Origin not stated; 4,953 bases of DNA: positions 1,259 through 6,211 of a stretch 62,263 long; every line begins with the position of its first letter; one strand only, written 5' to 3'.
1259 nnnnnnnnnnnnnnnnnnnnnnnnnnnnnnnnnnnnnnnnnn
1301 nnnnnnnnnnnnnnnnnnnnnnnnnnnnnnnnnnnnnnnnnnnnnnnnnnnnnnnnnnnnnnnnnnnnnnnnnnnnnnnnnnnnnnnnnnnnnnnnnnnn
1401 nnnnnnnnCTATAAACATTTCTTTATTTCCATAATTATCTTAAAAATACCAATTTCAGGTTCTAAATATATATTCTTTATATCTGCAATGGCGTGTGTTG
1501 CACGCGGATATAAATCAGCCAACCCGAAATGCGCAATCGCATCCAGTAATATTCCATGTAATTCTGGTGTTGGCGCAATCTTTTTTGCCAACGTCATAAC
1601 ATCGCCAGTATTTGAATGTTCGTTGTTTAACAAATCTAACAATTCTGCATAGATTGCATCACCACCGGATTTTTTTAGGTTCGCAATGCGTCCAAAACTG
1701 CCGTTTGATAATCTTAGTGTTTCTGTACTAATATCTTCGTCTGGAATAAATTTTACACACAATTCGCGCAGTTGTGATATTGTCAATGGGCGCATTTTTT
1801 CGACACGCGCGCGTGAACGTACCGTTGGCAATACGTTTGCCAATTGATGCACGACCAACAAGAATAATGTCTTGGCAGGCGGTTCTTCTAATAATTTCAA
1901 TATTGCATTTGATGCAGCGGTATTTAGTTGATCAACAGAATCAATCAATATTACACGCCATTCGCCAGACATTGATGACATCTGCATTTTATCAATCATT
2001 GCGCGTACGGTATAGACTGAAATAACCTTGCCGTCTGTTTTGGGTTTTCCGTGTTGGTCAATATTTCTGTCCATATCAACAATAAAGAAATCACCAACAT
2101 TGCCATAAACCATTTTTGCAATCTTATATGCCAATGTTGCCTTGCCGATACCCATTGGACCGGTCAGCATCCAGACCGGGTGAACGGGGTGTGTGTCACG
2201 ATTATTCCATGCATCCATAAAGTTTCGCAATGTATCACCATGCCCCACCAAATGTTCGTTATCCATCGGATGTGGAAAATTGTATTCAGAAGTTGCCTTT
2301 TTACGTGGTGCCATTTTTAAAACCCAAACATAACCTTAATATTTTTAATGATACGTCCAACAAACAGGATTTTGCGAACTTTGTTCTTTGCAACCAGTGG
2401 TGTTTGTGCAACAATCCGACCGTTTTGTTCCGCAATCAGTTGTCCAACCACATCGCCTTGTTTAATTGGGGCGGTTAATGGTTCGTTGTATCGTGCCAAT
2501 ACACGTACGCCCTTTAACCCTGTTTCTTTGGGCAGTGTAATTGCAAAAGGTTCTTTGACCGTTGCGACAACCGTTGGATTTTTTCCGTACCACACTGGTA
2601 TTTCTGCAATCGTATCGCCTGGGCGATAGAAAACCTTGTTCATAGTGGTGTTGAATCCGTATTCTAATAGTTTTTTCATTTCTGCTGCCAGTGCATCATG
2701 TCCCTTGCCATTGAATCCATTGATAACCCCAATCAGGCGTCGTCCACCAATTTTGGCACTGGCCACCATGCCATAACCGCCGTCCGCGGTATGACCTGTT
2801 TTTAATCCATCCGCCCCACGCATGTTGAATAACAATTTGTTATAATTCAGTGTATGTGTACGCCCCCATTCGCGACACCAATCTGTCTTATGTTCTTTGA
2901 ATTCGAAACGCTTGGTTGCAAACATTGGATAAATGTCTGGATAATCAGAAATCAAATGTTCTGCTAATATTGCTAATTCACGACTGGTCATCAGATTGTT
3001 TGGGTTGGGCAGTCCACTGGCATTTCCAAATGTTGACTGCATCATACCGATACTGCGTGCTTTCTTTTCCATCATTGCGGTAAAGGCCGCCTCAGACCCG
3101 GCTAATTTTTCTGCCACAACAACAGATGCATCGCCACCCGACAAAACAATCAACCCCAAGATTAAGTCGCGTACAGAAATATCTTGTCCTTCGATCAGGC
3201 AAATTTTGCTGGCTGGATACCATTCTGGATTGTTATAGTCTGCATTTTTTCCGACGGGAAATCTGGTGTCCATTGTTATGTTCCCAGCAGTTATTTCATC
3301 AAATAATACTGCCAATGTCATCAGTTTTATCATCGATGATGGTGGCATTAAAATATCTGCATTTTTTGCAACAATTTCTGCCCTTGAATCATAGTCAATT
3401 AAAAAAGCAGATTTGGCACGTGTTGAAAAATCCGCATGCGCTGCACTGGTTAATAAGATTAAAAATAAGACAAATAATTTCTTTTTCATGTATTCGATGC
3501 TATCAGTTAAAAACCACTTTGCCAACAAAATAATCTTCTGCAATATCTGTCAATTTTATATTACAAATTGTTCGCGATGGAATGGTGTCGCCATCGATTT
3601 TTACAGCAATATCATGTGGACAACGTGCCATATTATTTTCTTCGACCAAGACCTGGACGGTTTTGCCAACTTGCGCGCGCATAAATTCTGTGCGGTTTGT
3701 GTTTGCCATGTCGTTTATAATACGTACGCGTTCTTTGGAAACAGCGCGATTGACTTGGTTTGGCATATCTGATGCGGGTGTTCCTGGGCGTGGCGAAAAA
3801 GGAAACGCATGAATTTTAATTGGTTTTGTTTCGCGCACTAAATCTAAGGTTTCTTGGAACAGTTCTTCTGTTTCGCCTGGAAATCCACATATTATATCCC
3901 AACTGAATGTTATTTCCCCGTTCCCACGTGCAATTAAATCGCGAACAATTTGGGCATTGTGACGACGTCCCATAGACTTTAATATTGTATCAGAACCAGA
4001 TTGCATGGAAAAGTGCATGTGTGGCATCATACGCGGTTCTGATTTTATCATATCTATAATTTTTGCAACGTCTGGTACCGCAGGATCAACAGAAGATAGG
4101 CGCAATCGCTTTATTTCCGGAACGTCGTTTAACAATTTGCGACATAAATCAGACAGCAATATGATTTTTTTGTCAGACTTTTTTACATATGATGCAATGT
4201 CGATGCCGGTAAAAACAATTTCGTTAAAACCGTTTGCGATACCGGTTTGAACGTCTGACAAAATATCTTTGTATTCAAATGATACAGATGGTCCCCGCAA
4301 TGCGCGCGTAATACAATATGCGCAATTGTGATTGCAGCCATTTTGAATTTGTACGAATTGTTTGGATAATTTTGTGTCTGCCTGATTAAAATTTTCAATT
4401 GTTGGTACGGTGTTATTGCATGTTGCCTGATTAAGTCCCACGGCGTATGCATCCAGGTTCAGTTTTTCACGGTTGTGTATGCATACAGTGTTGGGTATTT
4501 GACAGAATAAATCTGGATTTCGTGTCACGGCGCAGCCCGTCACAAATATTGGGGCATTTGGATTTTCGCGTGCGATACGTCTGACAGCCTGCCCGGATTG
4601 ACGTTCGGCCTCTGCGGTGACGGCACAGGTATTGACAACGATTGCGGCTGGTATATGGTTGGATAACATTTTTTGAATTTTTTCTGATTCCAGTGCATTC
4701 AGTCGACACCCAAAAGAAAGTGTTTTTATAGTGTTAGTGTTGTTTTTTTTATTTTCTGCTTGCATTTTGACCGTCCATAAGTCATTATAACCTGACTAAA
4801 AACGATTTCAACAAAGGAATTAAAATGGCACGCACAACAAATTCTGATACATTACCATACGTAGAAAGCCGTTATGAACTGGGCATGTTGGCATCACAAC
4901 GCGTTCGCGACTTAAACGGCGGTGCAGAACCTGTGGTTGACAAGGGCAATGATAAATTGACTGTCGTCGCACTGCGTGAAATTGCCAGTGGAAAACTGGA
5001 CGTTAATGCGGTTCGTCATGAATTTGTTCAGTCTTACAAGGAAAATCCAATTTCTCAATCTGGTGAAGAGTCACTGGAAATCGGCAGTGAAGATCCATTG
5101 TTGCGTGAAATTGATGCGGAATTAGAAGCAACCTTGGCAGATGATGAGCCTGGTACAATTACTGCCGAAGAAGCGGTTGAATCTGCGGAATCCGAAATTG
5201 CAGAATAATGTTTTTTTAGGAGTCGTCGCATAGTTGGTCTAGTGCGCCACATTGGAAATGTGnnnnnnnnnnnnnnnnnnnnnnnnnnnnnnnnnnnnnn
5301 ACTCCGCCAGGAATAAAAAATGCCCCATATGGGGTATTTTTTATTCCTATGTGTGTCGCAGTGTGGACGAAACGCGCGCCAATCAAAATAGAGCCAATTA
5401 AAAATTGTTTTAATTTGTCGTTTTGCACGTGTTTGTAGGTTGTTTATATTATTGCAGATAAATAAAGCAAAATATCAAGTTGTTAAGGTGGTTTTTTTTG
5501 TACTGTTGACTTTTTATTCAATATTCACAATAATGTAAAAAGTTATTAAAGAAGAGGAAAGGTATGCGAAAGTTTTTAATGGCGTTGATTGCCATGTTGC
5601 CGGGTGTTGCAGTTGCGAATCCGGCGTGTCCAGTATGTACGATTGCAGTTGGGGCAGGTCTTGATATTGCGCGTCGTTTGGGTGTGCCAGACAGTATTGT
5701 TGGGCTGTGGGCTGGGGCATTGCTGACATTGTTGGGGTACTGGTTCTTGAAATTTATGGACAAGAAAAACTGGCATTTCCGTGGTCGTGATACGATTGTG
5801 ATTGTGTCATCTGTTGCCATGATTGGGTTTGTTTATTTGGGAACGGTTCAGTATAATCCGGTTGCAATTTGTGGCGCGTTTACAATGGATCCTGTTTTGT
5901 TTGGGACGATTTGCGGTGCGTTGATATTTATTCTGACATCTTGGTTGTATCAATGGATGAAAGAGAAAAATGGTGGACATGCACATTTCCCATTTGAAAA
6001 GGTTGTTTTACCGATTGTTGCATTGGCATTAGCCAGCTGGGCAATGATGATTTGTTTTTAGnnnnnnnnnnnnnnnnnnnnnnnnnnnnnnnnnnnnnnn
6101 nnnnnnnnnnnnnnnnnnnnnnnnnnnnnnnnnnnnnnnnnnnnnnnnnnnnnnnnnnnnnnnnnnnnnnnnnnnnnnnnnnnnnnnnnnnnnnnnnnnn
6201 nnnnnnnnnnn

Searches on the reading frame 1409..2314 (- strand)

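Call 100: search_protein_families(library=pfam, proteins=[window:1409-2314:-], max_evalue=0.00001)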
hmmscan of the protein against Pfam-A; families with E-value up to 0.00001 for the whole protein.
window:1409-2314:- (301 aa): 2 families
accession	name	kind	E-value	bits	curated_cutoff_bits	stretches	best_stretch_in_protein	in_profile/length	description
PF13177.12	DNA_pol3_delta2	-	5.3e-25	88.7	27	1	67-177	41-160/161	DNA polymerase III, delta subunit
PF00004.35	AAA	-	1.6e-07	32.2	21.2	1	49-172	2-124/131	ATPase family associated with various cellular activities (AAA)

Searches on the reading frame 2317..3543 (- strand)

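Call 66: search_protein_families(library=pfam, proteins=[window:2317-3543:-], max_evalue=0.001)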
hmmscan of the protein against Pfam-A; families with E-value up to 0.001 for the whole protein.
window:2317-3543:- (408 aa): 3 families
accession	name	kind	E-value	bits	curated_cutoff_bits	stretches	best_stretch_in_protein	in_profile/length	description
PF00768.25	Peptidase_S11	-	3.3e-51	174.5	27.6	1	35-274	5-234/239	D-alanyl-D-alanine carboxypeptidase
PF07943.18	PBP5_C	-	2.3e-16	60.1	21.2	1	305-390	6-90/91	Penicillin-binding protein 5, C-terminal domain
PF13354.11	Beta-lactamase2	-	8.9e-09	35.4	22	1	49-198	5-147/214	Beta-lactamase enzyme family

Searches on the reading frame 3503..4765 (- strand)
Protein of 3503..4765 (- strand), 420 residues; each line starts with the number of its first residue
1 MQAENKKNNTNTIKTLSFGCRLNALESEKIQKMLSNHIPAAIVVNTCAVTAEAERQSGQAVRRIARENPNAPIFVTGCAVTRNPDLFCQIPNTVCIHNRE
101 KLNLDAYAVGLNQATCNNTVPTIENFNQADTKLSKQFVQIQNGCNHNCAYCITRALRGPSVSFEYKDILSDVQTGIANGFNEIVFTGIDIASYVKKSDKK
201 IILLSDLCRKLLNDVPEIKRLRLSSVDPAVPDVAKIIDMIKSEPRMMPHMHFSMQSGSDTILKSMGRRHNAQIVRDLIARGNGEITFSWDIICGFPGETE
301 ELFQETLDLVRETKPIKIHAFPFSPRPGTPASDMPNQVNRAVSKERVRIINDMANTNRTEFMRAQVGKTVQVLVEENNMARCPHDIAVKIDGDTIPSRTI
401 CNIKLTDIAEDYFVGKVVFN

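Call 100: search_protein_families(library=pfam, proteins=[window:3503-4765:-], max_evalue=0.00001)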
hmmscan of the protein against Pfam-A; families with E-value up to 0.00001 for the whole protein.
window:3503-4765:- (420 aa): 2 families
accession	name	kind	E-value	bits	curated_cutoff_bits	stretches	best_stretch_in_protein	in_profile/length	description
PF04055.27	Radical_SAM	-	4.6e-20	72.9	29.5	1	139-310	2-166/166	Radical SAM superfamily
PF00919.26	UPF0004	-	2.6e-13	50.2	27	1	15-89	4-88/98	Uncharacterized protein family UPF0004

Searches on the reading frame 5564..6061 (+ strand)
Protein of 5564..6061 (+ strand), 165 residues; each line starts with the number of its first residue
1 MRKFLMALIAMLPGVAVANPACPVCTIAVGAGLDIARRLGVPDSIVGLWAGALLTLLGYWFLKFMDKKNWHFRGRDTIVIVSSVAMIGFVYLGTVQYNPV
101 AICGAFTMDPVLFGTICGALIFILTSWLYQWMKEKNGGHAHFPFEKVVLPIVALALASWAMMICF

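Call 66: search_protein_families(library=pfam, proteins=[window:5564-6061:+], max_evalue=0.001)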
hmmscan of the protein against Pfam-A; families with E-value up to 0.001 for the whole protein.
window:5564-6061:+ (165 aa): 0 families

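Call 81: search_protein_families(library=ncbifam, proteins=[window:5564-6061:+], max_evalue=0.01)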
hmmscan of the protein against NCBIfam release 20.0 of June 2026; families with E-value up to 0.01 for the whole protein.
window:5564-6061:+ (165 aa): 1 family
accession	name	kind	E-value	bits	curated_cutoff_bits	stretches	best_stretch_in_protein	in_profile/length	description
NF009212.0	PRK12561.1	subfamily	0.0035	16.1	645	1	79-130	306-355/531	NAD(P)H-quinone oxidoreductase subunit 4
